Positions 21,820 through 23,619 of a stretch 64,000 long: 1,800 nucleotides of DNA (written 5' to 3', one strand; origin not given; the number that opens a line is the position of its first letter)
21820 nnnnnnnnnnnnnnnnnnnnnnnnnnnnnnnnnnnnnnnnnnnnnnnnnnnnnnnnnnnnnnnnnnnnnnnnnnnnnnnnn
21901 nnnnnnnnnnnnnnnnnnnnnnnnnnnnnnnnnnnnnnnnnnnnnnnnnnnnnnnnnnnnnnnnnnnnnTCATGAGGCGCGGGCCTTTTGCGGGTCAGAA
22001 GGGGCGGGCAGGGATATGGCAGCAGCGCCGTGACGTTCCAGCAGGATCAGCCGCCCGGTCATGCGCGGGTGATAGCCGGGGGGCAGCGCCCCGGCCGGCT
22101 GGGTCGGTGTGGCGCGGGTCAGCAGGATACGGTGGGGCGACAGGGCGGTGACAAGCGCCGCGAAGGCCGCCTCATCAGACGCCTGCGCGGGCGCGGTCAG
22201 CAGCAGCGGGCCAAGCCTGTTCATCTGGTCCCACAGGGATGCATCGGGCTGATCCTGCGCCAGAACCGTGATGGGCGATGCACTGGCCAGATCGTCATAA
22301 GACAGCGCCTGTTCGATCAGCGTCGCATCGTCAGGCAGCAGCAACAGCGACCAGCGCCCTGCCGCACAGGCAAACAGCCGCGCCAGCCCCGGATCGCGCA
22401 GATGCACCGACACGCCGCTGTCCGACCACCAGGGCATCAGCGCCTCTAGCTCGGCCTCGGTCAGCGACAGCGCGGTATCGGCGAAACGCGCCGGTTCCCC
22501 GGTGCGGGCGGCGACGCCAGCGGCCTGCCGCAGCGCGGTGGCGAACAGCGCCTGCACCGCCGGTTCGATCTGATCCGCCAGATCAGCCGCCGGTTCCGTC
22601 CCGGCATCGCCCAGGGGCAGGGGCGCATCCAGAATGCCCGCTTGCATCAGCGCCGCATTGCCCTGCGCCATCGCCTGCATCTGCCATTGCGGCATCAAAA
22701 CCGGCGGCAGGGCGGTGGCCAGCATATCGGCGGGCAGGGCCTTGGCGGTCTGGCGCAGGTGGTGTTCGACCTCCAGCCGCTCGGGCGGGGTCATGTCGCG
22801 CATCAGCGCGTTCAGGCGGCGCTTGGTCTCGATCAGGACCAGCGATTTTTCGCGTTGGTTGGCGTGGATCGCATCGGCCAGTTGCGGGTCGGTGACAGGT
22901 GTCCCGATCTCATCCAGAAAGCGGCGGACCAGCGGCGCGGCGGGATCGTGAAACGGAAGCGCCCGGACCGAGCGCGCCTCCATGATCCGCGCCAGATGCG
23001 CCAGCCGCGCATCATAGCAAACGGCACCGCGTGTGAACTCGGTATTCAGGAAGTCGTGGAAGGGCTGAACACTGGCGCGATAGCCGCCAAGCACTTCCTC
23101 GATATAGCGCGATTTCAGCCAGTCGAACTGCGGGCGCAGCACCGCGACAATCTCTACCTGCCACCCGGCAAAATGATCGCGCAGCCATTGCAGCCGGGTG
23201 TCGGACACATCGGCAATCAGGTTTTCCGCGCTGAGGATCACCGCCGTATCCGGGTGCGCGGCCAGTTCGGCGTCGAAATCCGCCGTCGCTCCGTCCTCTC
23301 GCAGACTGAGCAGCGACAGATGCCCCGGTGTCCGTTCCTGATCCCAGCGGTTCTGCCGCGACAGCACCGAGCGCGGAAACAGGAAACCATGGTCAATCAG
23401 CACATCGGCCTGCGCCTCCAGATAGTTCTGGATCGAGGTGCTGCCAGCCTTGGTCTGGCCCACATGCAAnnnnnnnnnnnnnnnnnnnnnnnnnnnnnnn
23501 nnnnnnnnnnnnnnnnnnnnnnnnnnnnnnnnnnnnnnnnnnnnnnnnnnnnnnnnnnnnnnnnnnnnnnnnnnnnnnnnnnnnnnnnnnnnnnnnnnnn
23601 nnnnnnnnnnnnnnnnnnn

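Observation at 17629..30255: Compositionally atypical glycan island with two sulfotransferases, sitting where fabF would be expected after fabD-fabG-acpP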

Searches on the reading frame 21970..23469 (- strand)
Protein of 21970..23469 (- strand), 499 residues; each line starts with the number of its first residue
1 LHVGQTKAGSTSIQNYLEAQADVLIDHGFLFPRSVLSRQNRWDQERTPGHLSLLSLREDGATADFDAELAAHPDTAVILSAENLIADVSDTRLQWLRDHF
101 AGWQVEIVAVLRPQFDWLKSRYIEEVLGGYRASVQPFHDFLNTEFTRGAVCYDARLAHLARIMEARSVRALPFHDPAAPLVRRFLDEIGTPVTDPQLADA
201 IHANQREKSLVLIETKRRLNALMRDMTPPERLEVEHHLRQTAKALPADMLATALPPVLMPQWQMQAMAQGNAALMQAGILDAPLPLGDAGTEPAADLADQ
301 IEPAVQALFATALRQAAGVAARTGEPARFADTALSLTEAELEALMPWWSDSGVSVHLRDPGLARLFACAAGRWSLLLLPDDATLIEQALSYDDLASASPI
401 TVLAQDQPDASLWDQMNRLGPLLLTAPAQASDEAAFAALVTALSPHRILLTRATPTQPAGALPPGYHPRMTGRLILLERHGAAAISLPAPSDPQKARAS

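Call 5: search_protein_families(library=pfam, proteins=[window:21970-23469:-], max_evalue=0.01)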
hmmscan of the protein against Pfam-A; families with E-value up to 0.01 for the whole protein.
window:21970-23469:- (499 aa): 0 families

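Call 6: search_protein_families(library=ncbifam, proteins=[window:21970-23469:-], max_evalue=0.01)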
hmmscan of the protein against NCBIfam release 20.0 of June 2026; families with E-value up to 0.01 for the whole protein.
window:21970-23469:- (499 aa): 0 families

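Call 21: search_solved_structures(query=window:21970-23469:-, max_evalue=10, show_alignments=2)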
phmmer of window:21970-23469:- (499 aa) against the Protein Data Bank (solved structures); distinct sequences matched with E-value up to 10: 0.

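Call 24: find_homologous_proteins(query=window:21970-23469:-, max_evalue=0.001)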
Query window:21970-23469:- (499 aa): 24 proteins with E <= 0.001 among 8000 candidates.
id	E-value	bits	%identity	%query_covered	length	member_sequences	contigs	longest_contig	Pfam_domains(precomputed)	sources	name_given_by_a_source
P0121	0.0e+0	1090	100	100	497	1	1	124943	-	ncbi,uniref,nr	ncbi:MAG: hypothetical protein Q4G22_07845 [Paracoccus sp. (in: a-proteobacteria)]|uniref:hypothetic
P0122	2.4e-270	916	85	100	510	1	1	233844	-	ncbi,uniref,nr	ncbi:MAG: hypothetical protein Q4G14_00730 [Paracoccus sp. (in: a-proteobacteria)]|uniref:hypothetic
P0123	6.4e-98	347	41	100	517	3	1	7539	-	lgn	-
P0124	2.2e-93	332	46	83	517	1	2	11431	-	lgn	-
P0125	5.0e-87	311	40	96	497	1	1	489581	-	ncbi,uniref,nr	ncbi:hypothetical protein R3X27_01790 [Tropicimonas sp. TH_r6]|uniref:hypothetical protein n=1 Tax=T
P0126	2.1e-86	309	39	96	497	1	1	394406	-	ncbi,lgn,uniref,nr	ncbi:hypothetical protein EKE94_13880 [Mesobaculum littorinae]|uniref:Uncharacterized protein n=1 Ta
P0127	1.6e-82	296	39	91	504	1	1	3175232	-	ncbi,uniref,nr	ncbi:hypothetical protein [Paracoccus sediminicola]|uniref:hypothetical protein n=1 Tax=Paracoccus s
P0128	2.8e-82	295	40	81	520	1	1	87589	-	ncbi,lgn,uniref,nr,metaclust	ncbi:hypothetical protein [Thioclava indica]|uniref:Sulfotransferase domain-containing protein n=1 T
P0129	2.9e-82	295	39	97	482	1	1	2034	-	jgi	jgi:hypothetical protein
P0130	8.6e-79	284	41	80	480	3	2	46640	-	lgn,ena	-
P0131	1.1e-74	270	42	80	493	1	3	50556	-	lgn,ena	-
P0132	4.2e-73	265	39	82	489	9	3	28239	-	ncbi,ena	-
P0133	3.8e-72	262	39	81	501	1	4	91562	-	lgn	-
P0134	6.0e-70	255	35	85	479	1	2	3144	-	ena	-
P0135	2.4e-68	249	42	81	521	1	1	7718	-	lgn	-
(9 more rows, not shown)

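Call 25: find_encoding_contigs(protein=P0125, flank=10000, max_places=1)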
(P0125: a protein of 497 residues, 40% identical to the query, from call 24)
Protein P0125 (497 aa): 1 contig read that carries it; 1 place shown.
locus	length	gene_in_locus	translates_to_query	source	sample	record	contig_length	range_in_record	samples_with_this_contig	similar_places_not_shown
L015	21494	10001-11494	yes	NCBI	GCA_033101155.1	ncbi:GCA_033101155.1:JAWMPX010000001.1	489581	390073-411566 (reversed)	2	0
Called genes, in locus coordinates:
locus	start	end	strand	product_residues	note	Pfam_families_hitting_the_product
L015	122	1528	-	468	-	PF01565:FAD_binding_4, PF02913:FAD-oxidase_C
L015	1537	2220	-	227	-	PF00657:Lipase_GDSL, PF13472:Lipase_GDSL_2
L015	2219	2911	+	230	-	PF00005:ABC_tran, PF13304:AAA_21 (faint)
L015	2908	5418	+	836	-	PF12704:MacB_PCD, PF02687:FtsX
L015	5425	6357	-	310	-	PF14226:DIOX_N, PF03171:2OG-FeII_Oxy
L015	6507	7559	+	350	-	PF00581:Rhodanese, PF26341:AAA_SelU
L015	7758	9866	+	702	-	PF00535:Glycos_transf_2, PF10111:Glyco_tranf_2_2 (faint), PF13641:Glyco_tranf_2_3, PF00535:Glycos_transf_2 (weak)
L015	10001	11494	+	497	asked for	-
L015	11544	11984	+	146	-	-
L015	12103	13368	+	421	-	PF03721:UDPG_MGDP_dh_N, PF00984:UDPG_MGDP_dh, PF03720:UDPG_MGDP_dh_C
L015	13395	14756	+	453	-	PF00535:Glycos_transf_2, PF10111:Glyco_tranf_2_2 (weak), PF13641:Glyco_tranf_2_3 (weak)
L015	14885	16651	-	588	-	PF17994:Glft2_N (faint), PF00535:Glycos_transf_2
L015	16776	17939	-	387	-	PF13450:NAD_binding_8, PF01593:Amino_oxidase (weak), PF03275:GLF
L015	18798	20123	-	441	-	PF00535:Glycos_transf_2, PF10111:Glyco_tranf_2_2, PF13641:Glyco_tranf_2_3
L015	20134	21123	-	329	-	PF00535:Glycos_transf_2, PF10111:Glyco_tranf_2_2, PF13641:Glyco_tranf_2_3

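Call 26: find_encoding_contigs(protein=P0127, flank=10000, max_places=1)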
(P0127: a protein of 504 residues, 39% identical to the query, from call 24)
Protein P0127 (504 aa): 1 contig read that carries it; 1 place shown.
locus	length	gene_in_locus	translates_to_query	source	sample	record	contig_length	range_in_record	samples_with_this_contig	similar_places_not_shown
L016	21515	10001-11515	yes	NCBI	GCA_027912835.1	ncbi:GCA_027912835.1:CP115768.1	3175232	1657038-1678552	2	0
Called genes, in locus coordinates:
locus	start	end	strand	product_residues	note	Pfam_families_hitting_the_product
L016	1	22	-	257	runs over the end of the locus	-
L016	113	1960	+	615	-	PF00005:ABC_tran, PF02463:SMC_N (faint), PF03193:RsgA_GTPase (faint), PF12848:ABC_tran_Xtn, PF00005:ABC_tran, PF13304:AAA_21 (weak), PF16326:ABC_tran_CTD (weak)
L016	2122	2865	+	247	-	PF06629:MipA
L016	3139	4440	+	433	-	PF03721:UDPG_MGDP_dh_N, PF00984:UDPG_MGDP_dh, PF03720:UDPG_MGDP_dh_C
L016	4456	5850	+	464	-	PF00535:Glycos_transf_2, PF13641:Glyco_tranf_2_3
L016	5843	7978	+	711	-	PF00535:Glycos_transf_2, PF10111:Glyco_tranf_2_2 (faint), PF13641:Glyco_tranf_2_3 (weak), PF00535:Glycos_transf_2 (weak)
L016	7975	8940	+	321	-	-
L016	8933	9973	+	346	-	PF08885:GSCFA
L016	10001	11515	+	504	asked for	-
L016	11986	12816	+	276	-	-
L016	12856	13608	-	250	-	PF13444:Acetyltransf_5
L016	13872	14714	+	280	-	PF01226:Form_Nir_trans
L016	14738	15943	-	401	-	PF01594:AI-2E_transport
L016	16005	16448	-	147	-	PF04355:BamE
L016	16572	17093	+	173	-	PF02620:YceD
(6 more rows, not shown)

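Call 27: find_encoding_contigs(protein=P0128, flank=10000, max_places=1)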
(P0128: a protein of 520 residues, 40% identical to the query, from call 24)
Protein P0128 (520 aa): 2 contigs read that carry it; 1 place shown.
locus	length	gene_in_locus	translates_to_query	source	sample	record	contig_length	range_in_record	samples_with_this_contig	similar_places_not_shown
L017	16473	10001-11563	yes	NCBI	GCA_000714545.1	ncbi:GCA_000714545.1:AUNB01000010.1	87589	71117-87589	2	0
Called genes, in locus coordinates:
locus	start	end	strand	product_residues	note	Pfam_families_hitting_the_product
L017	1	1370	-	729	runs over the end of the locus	PF17764:PriA_3primeBD, PF00270:DEAD, PF04851:ResIII, PF00271:Helicase_C (faint), PF18319:Zn_ribbon_PriA, PF18074:PriA_C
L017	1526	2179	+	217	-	PF00923:TAL_FSA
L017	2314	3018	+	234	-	PF04340:DUF484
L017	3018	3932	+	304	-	PF02899:Phage_int_SAM_1, PF13495:Phage_int_SAM_4 (weak), PF00589:Phage_integrase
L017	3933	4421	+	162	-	-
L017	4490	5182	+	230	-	PF01066:CDP-OH_P_transf (weak)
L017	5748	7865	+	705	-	PF00535:Glycos_transf_2, PF10111:Glyco_tranf_2_2 (faint), PF13641:Glyco_tranf_2_3, PF00535:Glycos_transf_2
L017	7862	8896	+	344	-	-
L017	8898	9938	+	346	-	PF08885:GSCFA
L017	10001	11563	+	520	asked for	-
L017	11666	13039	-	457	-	PF13641:Glyco_tranf_2_3, PF00535:Glycos_transf_2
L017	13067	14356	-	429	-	PF03721:UDPG_MGDP_dh_N, PF00984:UDPG_MGDP_dh, PF03720:UDPG_MGDP_dh_C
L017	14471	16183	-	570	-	-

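Call 41: predict_structure(alignment_id=A1)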
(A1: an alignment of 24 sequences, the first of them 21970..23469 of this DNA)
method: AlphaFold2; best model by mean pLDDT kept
length: 499 residues; sequences in the alignment: 24
mean_pLDDT: 87.4   pTM: 0.87
mean pLDDT of the five models: 87.4, 85.0, 84.9, 84.9, 84.5
residues with pLDDT >= 90: 307; 70-90: 150; 50-70: 25; < 50: 17
segments of 3 or more residues with pLDDT < 50: 483-499
pLDDT, mean of each block of 10 residues (from residue 1): 77 89 94 75 60 72 90 92 83 91 94 93 88 90 93 95 96 90 94 92 68 95 92 92 83 84 97 97 92 83 94 96 92 94 94 93 95 93 89 89 90 86 92 91 93 87 91 93 47 36
secondary structure, 60 per line:
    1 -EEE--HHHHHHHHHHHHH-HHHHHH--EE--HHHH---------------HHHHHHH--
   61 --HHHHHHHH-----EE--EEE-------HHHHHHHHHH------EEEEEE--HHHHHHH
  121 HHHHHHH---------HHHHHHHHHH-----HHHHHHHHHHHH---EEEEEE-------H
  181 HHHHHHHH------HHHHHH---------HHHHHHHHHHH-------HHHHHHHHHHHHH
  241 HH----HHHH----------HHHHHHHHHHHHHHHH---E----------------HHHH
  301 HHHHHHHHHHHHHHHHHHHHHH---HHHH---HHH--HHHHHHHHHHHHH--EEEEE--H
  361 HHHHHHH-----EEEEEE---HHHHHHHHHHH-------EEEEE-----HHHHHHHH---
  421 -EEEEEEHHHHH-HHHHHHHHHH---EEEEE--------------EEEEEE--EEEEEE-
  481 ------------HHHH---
elements in order: E2-4 H7-19 H21-26 H33-36 H52-58 H63-70 E80-82 H90-99 E106-111 H114-127 H137-146 H152-163 E167-172 H180-188 H195-200 H210-220 H228-242 H247-250 H261-276 H297-322 H326-329 H338-350 E353-357 H360-367 E373-378 H382-392 E400-404 H410-417 E422-427 H428-432 H434-443 E447-451 E466-471 E474-479 H493-496
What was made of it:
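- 21970..23469 (-): g5: sulfotransferase-fold N-domain (~1-300) plus a class-I-methyltransferase-like C-domain (~350-480). The frame stays open up to 23503, where the ancestral ATG now reads ATA. AF2 model pLDDT 87 (call 41).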

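Call 84: search_protein_representatives(alignment_id=A1)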
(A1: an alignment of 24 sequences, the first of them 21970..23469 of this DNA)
Query: 24 sequences, 501 profile positions. Proteins with E-value up to 0.001 (for the whole library): 11823; up to 1e-10: 2197; up to 1e-30: 97. The best 150 are listed.
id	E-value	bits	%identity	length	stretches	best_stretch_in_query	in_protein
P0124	4.8e-198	675.9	-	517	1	1-499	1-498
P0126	1.0e-186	638.5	-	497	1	1-494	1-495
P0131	1.1e-181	621.9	-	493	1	1-494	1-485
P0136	5.3e-180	616.4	-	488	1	1-495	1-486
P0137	2.2e-179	614.4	-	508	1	1-497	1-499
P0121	2.4e-176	604.4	-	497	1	12-496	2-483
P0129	1.3e-174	598.6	-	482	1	2-493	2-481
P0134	4.9e-174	596.7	-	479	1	3-467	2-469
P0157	3.0e-168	577.7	-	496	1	1-488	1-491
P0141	3.2e-161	554.4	-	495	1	2-494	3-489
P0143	4.1e-161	554.1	-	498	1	1-494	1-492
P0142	1.3e-158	545.8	-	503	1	3-499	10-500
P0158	6.9e-158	543.4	-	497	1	3-493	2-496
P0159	3.3e-153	528.0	-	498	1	1-485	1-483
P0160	2.0e-148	512.2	-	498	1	6-471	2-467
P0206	1.5e-73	265.2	-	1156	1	4-360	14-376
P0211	7.5e-69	249.7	-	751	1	6-337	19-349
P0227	2.7e-41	158.8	-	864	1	5-198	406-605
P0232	9.0e-34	134.0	-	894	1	3-197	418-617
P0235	1.5e-32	130.0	-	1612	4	6-230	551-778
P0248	1.5e-28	116.8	-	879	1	3-344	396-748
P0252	6.7e-28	114.6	-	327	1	3-287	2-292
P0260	3.0e-26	109.2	-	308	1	5-213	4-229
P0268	1.4e-25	107.0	-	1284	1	2-302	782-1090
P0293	1.7e-23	100.1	-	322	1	5-255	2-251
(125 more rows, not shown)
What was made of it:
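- The g5 family is rare: 24 clusters in the word-indexed search, and a few dozen full-length 50%-identity clusters in the exhaustive search (calls 24, 84).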

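Call 85: search_protein_families(library=pfam, proteins=[P0206, P0211, P0227, P0232, P0235, P0248, P0252, P0260, P0268, P0293], max_evalue=0.001)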
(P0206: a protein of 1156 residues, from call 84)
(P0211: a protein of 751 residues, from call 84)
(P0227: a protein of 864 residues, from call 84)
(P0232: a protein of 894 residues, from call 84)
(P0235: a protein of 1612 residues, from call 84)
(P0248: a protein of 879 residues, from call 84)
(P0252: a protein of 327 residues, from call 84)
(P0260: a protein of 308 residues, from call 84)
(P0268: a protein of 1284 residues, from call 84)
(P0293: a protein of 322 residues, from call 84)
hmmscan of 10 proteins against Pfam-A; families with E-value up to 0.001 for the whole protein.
P0206 (1156 aa): 4 families
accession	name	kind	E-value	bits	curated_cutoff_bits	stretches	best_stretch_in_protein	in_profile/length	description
PF00535.33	Glycos_transf_2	-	9.7e-30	104.1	23.3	1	738-842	1-105/168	Glycosyl transferase family 2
PF13641.12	Glyco_tranf_2_3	-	2.1e-10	41.5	27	1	737-844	3-123/230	Glycosyltransferase like family 2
PF10111.15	Glyco_tranf_2_2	-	1.1e-08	35.4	27.3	1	738-838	1-104/276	Glycosyltransferase like family 2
PF00685.33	Sulfotransfer_1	-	7.5e-05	22.7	22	1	19-203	5-171/255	Sulfotransferase domain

P0211 (751 aa): 0 families

P0227 (864 aa): 3 families
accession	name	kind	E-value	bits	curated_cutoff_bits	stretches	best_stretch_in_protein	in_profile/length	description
PF00535.33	Glycos_transf_2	-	3.2e-37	128.5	23.3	1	5-154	1-148/168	Glycosyl transferase family 2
PF13641.12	Glyco_tranf_2_3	-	4e-12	47.1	27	1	4-155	3-150/230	Glycosyltransferase like family 2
PF10111.15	Glyco_tranf_2_2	-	9.1e-09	35.6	27.3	1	5-197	1-203/276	Glycosyltransferase like family 2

P0232 (894 aa): 3 families
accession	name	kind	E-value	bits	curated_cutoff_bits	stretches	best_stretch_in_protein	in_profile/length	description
PF00535.33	Glycos_transf_2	-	1.4e-30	106.8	23.3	1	26-154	1-128/168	Glycosyl transferase family 2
PF10111.15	Glyco_tranf_2_2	-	5.5e-14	52.7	27.3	1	26-131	1-108/276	Glycosyltransferase like family 2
PF13641.12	Glyco_tranf_2_3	-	9.3e-09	36.1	27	1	23-149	1-129/230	Glycosyltransferase like family 2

P0235 (1612 aa): 2 families
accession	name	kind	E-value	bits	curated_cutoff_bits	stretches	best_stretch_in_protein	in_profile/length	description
PF00685.33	Sulfotransfer_1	-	1.8e-10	41.1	22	0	556-728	7-162/255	Sulfotransferase domain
PF17784.7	Sulfotransfer_4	-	0.00084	19.7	22.8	0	1189-1245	91-147/215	Sulfotransferase domain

P0248 (879 aa): 4 families
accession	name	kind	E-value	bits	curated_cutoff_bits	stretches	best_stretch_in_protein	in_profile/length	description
PF00535.33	Glycos_transf_2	-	2.5e-31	109.3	23.3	1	6-170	1-165/168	Glycosyl transferase family 2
PF10111.15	Glyco_tranf_2_2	-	2e-11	44.3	27.3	1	7-96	2-94/276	Glycosyltransferase like family 2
PF13641.12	Glyco_tranf_2_3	-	3.1e-08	34.3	27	1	5-120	3-122/230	Glycosyltransferase like family 2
PF13704.12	Glyco_tranf_2_4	-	0.00023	22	27.5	1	13-98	2-86/98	Glycosyl transferase family 2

P0252 (327 aa): 0 families

P0260 (308 aa): 0 families

P0268 (1284 aa): 4 families
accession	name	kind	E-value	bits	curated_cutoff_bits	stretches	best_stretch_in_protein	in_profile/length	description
PF00535.33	Glycos_transf_2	-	1.3e-33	116.7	23.3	1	394-561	1-164/168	Glycosyl transferase family 2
PF05159.20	Capsule_synth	-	1.2e-27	97.6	20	1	165-341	113-289/310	Capsule polysaccharide biosynthesis protein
PF13641.12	Glyco_tranf_2_3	-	8.9e-10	39.4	27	1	391-515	1-129/230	Glycosyltransferase like family 2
PF10111.15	Glyco_tranf_2_2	-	5.5e-08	33.1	27.3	1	394-483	1-93/276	Glycosyltransferase like family 2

P0293 (322 aa): 0 families
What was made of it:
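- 21970..23469 (-): Relatives score as Sulfotransfer_1 (call 85).
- On Pfam Sulfotransfer_1/2/3 families (g5): The only link is transitive: relatives P0206 and P0235 score as Sulfotransfer_1 in the homologous region (call 85).
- Checked: relatives that score as Sulfotransfer_1 (call 85).
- A distant g5-domain relative is fused to a KpsC/S-type Capsule_synth domain and a GT2 (call 85).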

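Call 95: search_dna_similar(query=window:21970-23469:-, collection=plasmids, mode=protein, max_evalue=0.00001, max_rows=15)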
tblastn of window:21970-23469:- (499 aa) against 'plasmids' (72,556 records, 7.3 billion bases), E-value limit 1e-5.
Records with a match: 6; places in all: 7; records where one place covers at least 80% of the query: 1.
Best place of each record, by identity: <60% 6.
By first word of the organism name: Paracoccus 2; Qingshengfaniella 1; Thalassovita 1; Cereibacter 1; Leisingera 1.
By predicted mobility (MOB-suite, as given by PLSDB): non-mobilizable 6.
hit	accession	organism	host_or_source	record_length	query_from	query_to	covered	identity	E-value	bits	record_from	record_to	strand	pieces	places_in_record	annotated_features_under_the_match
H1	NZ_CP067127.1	Paracoccus alcaliphilus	whole organism,soil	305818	1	407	82%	38.9%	4e-65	236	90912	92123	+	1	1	hypothetical protein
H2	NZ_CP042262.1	Qingshengfaniella alkalisoli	cell culture,saline soil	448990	1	222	44%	25.2%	1e-6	59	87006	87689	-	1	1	glycosyltransferase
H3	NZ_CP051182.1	Thalassovita gelatinovora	cell culture,IAM12617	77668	1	197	39%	27.1%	8e-6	56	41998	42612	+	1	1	hypothetical protein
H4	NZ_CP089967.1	Cereibacter azotoformans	Owen's River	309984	1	190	38%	27.7%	7e-6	57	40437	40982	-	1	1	glycosyltransferase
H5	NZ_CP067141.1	Paracoccus saliphilus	cell culture,saline-alkali soil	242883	1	190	38%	27.0%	8e-7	60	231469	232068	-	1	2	hypothetical protein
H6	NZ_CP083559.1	Leisingera sp. S132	-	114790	1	137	27%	30.3%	1e-7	62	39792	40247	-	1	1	glycosyltransferase family 2 protein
